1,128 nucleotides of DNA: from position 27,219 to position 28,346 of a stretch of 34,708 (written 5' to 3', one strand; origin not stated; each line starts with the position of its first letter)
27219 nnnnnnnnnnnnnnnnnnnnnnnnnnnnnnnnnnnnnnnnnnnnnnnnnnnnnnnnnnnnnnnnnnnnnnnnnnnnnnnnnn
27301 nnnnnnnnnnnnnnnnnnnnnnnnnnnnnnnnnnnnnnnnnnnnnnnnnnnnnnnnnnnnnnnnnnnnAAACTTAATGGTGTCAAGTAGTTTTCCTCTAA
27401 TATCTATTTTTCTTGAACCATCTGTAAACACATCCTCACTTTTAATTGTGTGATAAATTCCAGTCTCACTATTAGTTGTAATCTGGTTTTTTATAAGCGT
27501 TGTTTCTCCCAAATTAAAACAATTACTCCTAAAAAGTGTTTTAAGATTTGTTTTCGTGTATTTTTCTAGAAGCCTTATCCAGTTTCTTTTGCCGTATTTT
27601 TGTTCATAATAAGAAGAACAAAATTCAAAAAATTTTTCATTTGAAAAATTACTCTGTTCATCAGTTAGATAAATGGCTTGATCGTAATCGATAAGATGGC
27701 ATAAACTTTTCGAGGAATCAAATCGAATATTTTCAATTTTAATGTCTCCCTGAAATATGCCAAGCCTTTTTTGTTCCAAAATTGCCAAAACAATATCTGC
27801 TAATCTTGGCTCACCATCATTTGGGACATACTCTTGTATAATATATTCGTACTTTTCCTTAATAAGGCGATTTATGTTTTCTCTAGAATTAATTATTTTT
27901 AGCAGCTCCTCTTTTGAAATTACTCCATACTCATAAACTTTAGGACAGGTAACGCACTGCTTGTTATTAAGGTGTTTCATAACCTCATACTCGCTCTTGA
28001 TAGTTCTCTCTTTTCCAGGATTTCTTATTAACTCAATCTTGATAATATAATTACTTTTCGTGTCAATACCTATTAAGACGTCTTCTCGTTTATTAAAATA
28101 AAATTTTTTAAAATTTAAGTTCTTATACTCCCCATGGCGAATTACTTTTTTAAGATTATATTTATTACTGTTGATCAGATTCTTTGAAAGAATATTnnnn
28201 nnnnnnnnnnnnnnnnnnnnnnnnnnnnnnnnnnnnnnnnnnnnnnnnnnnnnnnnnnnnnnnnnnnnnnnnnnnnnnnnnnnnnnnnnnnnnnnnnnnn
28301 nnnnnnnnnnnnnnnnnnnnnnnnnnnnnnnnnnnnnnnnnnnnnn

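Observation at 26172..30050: Single 1292-aa polypeptide fusing five glycan-tailoring modules (GT-like, sulfotransferase, kinase-like, SAM methyltransferase, SSCR-motif domain)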

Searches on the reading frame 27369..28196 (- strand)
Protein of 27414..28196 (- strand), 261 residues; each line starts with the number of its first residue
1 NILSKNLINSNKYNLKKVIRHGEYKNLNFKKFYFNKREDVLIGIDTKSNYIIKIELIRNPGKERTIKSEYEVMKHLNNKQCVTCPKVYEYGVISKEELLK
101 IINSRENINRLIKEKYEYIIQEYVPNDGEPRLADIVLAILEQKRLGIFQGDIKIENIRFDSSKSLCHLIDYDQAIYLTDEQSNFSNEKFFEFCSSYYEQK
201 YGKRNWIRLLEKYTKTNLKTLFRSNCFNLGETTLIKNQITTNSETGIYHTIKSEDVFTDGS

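Call 12: search_protein_families(library=pfam, proteins=[window:27414-28196:-], max_evalue=10)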
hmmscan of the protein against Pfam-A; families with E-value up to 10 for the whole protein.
seq(261 aa): 3 families
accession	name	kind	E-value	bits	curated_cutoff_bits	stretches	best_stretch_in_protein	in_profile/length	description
PF03881.20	Fructosamin_kin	-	0.0043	16.8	22.4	1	47-125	40-95/288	Fructosamine kinase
PF01636.29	APH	-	0.026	14.7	23.2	1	44-97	18-68/239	Phosphotransferase enzyme family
PF22357.2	AF1548-like_C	-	0.049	14.2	23.9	1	70-114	10-51/56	AF1548-like, C-terminal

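Call 16: find_homologous_proteins(query=window:27369-28136:-, max_evalue=0.01)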
Query seq(256 aa) (256 aa): 23 proteins with E <= 0.01 among 605 candidates.
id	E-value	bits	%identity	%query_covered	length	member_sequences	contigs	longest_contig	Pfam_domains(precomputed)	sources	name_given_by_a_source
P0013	9.4e-94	331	57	98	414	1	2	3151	PF07021.19,PF13847.13,PF13489.13,PF08003.18,PF13649.13,PF08241.19,PF08242.19,PF05401.17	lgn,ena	-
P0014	1.8e-90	321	56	98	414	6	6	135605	PF07021.19,PF13847.13,PF13489.13,PF08003.18,PF05175.21,PF13649.13,PF08241.19,PF08242.19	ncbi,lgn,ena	-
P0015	4.8e-84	300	53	98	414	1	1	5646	PF07021.19,PF13489.13,PF08003.18,PF03848.21,PF05175.21,PF13649.13,PF08241.19,PF08242.19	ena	-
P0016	2.2e-83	297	52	99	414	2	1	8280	PF13847.13,PF13489.13,PF08003.18,PF03848.21,PF13649.13,PF08241.19,PF08242.19,PF05401.17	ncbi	-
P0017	3.9e-83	297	53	98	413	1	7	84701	PF07021.19,PF13847.13,PF13489.13,PF08003.18,PF13649.13,PF08241.19,PF08242.19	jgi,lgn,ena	jgi:2-polyprenyl-3-methyl-5-hydroxy-6-metoxy-1,4-benzoquinol methylase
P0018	2.5e-80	287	53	98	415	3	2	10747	PF07021.19,PF13489.13,PF05175.21,PF13649.13,PF08241.19,PF08242.19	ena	-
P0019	7.7e-77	276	49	98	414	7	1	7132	PF07021.19,PF13847.13,PF13489.13,PF08003.18,PF03848.21,PF13649.13,PF01728.26,PF08241.19,PF08242.19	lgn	-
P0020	2.7e-74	268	48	98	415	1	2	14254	PF07021.19,PF13847.13,PF13489.13,PF08003.18,PF03848.21,PF05175.21,PF13649.13,PF01728.26,PF08241.19,PF08242.19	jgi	-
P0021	1.0e-73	266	46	98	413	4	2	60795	PF13847.13,PF13489.13,PF08003.18,PF13649.13,PF08241.19,PF08242.19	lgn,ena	-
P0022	4.7e-73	264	47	98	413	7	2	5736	PF13489.13,PF08003.18,PF03848.21,PF13649.13,PF08241.19,PF08242.19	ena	-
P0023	2.0e-71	258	45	99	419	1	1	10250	PF07021.19,PF13847.13,PF13489.13,PF08003.18,PF13649.13,PF08241.19,PF08242.19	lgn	-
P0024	2.4e-70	255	45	98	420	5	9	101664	PF13489.13,PF05175.21,PF13649.13,PF08241.19,PF08242.19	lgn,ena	-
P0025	3.2e-67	244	44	98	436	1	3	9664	PF07021.19,PF08003.18,PF13649.13,PF08241.19,PF08242.19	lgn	-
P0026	9.0e-62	227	46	98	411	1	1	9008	PF13489.13,PF08003.18,PF02353.27,PF13649.13,PF08241.19,PF08242.19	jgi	-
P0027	4.4e-59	218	41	99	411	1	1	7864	PF07021.19,PF13847.13,PF13489.13,PF08003.18,PF13649.13,PF08241.19,PF08242.19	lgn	-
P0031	5.5e-38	149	35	97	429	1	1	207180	PF13847.13,PF13489.13,PF13649.13,PF08241.19,PF08242.19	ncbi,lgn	ncbi:MAG: class I SAM-dependent methyltransferase [Rhodospirillales bacterium]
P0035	2.1e-12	65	90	16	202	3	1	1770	PF07021.19,PF13847.13,PF13489.13,PF08003.18,PF03848.21,PF05175.21,PF13649.13,PF08241.19,PF08242.19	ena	-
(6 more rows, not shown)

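Call 20: find_encoding_contigs(protein=P0014, flank=8000, max_places=4)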
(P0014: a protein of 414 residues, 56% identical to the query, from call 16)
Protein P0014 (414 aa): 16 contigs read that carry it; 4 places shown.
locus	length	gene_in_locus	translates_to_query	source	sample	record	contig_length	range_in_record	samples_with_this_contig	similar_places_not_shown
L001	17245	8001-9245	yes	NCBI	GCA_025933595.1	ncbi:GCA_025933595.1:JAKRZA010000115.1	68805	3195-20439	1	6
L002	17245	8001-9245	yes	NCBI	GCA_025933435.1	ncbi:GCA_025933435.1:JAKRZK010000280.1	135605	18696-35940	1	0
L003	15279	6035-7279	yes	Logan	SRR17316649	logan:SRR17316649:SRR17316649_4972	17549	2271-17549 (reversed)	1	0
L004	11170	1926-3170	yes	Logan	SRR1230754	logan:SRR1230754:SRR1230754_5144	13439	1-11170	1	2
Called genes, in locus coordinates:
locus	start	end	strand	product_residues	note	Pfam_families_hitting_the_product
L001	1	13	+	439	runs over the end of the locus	PF13638:PIN_4, PF02562:PhoH, PF13604:AAA_30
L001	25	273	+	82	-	-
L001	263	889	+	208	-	-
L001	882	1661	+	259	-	PF10926:DUF2800 (faint), PF12705:PDDEXK_1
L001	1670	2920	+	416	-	PF20706:GT4-conflict, PF00534:Glycos_transf_1, PF13692:Glyco_trans_1_4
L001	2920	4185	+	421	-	-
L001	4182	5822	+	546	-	PF00535:Glycos_transf_2, PF13641:Glyco_tranf_2_3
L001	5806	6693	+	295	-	PF00534:Glycos_transf_1 (weak), PF13692:Glyco_trans_1_4 (weak)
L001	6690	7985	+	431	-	PF13578:Methyltransf_24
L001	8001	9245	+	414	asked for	PF05175:MTS (faint), PF08003:Methyltransf_9 (weak), PF13489:Methyltransf_23, PF07021:MetW (weak), PF13847:Methyltransf_31 (weak), PF08241:Methyltransf_11, PF08242:Methyltransf_12, PF13649:Methyltransf_25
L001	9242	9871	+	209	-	-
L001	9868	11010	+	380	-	PF00534:Glycos_transf_1, PF13692:Glyco_trans_1_4 (weak)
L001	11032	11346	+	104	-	-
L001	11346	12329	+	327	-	-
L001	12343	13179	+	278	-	PF00106:adh_short, PF01073:3Beta_HSD, PF01370:Epimerase, PF02719:Polysacc_synt_2, PF04321:RmlD_sub_bind, PF07993:NAD_binding_4, PF16363:GDP_Man_Dehyd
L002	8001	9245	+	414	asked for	PF05175:MTS (faint), PF08003:Methyltransf_9 (weak), PF13489:Methyltransf_23, PF07021:MetW (weak), PF13847:Methyltransf_31 (weak), PF08241:Methyltransf_11, PF08242:Methyltransf_12, PF13649:Methyltransf_25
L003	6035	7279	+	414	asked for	PF05175:MTS (faint), PF08003:Methyltransf_9 (weak), PF13489:Methyltransf_23, PF07021:MetW (weak), PF13847:Methyltransf_31 (weak), PF08241:Methyltransf_11, PF08242:Methyltransf_12, PF13649:Methyltransf_25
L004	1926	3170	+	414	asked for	PF05175:MTS (faint), PF08003:Methyltransf_9 (weak), PF13489:Methyltransf_23, PF07021:MetW (weak), PF13847:Methyltransf_31 (weak), PF08241:Methyltransf_11, PF08242:Methyltransf_12, PF13649:Methyltransf_25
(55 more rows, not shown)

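Call 72: search_solved_structures(query=A7, max_evalue=0.01, show_alignments=2)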
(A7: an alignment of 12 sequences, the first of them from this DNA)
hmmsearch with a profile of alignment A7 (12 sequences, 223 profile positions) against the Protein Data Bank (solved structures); distinct sequences matched with E-value up to 0.01: 54.
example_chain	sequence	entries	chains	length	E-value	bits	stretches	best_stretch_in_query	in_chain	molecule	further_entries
6l23_A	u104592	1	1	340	0.0016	21.1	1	17-150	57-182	Casein kinase II subunit alpha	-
5zn0_A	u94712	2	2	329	0.0017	21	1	17-150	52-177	Casein kinase II subunit alpha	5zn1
5zn4_A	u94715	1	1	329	0.002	20.8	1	17-150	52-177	Casein kinase II subunit alpha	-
1na7_A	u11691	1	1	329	0.0022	20.6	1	17-150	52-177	Casein kinase II, alpha chain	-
6q38_A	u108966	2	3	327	0.0024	20.5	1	17-150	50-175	Casein kinase II subunit alpha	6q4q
3q04_A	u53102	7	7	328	0.0024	20.5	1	17-150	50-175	Casein kinase II subunit alpha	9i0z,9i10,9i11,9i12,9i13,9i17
6z19_B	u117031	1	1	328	0.0024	20.5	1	17-150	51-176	Casein kinase II subunit alpha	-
5zn5_A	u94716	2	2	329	0.0025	20.5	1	17-150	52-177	Casein kinase II subunit alpha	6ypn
3nsz_A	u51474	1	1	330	0.0025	20.5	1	17-150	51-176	Casein kinase II subunit alpha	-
5ku8_A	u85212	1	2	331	0.0025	20.5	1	17-150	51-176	Casein kinase II subunit alpha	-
3mb6_A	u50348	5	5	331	0.0025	20.5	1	17-150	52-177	Casein kinase II subunit alpha | CSNK2A1 protein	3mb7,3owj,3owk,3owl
3nga_A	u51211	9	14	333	0.0025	20.4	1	17-150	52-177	Casein kinase II subunit alpha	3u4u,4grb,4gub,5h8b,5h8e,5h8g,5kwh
1pjk_A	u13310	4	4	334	0.0025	20.4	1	17-150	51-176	Casein kinase II, alpha chain | Casein kinase II subunit alpha, catalytic subunit | Casein kinase II subunit alpha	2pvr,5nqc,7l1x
3h30_A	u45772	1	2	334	0.0025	20.4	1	17-150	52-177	Casein kinase II subunit alpha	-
3w8l_A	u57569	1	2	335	0.0025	20.4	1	17-150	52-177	Casein kinase II subunit alpha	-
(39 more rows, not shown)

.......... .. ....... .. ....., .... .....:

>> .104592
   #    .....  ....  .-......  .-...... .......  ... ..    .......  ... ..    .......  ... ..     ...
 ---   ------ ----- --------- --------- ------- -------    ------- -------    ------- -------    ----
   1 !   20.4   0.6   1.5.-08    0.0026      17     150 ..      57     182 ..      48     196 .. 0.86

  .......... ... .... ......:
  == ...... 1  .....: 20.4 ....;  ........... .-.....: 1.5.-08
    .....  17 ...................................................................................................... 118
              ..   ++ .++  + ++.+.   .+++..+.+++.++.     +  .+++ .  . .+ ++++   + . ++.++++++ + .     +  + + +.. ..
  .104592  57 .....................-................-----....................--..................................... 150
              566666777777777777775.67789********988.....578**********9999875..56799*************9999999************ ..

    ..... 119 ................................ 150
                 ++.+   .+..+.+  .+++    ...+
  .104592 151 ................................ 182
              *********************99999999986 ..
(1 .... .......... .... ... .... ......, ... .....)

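Call 76: find_encoding_contigs(protein=P0035, flank=3000, max_places=4)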
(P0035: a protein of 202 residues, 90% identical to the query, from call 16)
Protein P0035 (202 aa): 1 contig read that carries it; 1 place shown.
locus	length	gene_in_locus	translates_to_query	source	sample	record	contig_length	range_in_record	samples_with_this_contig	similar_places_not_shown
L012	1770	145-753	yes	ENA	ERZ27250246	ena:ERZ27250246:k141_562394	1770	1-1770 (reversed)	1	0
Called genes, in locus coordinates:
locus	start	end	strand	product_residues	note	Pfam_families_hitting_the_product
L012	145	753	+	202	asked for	PF03848:TehB (weak), PF05175:MTS (weak), PF13489:Methyltransf_23, PF08003:Methyltransf_9 (weak), PF13847:Methyltransf_31, PF08241:Methyltransf_11, PF08242:Methyltransf_12, PF13649:Methyltransf_25, +1 more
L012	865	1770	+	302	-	?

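Call 83: find_encoding_contigs(protein=P0031, flank=10000, max_places=1)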
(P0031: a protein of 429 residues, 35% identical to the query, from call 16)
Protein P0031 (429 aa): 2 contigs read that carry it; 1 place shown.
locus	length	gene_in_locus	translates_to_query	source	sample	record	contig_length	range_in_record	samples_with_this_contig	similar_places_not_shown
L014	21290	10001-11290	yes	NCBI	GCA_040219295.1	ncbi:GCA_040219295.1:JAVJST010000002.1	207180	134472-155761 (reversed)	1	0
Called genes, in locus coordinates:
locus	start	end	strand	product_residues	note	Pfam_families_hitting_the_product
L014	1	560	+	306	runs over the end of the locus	-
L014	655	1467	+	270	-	-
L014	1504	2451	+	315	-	PF01073:3Beta_HSD (weak), PF01370:Epimerase, PF04321:RmlD_sub_bind, PF16363:GDP_Man_Dehyd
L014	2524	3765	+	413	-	-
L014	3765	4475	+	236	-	-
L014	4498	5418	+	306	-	PF00389:2-Hacid_dh, PF02826:2-Hacid_dh_C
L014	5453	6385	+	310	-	PF00106:adh_short (faint), PF01073:3Beta_HSD, PF01370:Epimerase, PF02719:Polysacc_synt_2, PF04321:RmlD_sub_bind, PF05368:NmrA, PF13460:NAD_binding_10, PF16363:GDP_Man_Dehyd, +1 more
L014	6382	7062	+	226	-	PF00702:Hydrolase, PF13419:HAD_2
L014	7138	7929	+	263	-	PF03328:HpcH_HpaI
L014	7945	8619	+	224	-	PF02348:CTP_transf_3, PF12804:NTP_transf_3 (weak)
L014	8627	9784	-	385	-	-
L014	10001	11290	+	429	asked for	PF13489:Methyltransf_23, PF13847:Methyltransf_31, PF08241:Methyltransf_11, PF08242:Methyltransf_12, PF13649:Methyltransf_25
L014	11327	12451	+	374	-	PF05050:Methyltransf_21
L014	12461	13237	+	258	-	PF00685:Sulfotransfer_1, PF13469:Sulfotransfer_3 (faint)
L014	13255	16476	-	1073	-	PF13414:TPR_11 (weak), PF13424:TPR_12 (weak), PF13432:TPR_16 (weak), PF00515:TPR_1 (weak), PF13424:TPR_12 (weak), PF13432:TPR_16 (weak), PF13424:TPR_12 (weak), PF13844:Glyco_transf_41, +15 more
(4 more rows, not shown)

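Call 84: find_encoding_contigs(protein=P0024, flank=10000, max_places=1)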
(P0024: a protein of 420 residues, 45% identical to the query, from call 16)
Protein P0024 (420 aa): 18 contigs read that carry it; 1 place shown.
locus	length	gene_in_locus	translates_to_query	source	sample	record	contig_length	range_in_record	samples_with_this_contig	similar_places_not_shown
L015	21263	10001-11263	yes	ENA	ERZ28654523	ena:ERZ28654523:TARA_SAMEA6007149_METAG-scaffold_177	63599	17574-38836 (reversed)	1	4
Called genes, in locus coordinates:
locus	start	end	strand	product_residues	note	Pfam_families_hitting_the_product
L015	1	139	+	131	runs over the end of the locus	PF10504:DUF2452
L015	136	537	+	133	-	PF02481:DNA_processg_A, PF10686:YAcAr (faint)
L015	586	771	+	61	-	-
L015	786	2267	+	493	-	PF00534:Glycos_transf_1, PF13692:Glyco_trans_1_4 (weak)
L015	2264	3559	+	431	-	PF00534:Glycos_transf_1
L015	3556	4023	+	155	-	-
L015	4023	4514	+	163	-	-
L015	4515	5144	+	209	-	PF00535:Glycos_transf_2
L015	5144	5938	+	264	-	-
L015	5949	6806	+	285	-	PF00106:adh_short, PF04321:RmlD_sub_bind (weak), PF05368:NmrA, PF01073:3Beta_HSD, PF01370:Epimerase, PF02719:Polysacc_synt_2, PF13460:NAD_binding_10, PF16363:GDP_Man_Dehyd, +2 more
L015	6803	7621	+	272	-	-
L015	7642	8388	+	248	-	-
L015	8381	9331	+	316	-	-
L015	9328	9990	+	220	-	PF13578:Methyltransf_24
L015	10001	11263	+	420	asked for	PF05175:MTS (faint), PF13489:Methyltransf_23, PF08241:Methyltransf_11, PF08242:Methyltransf_12, PF13649:Methyltransf_25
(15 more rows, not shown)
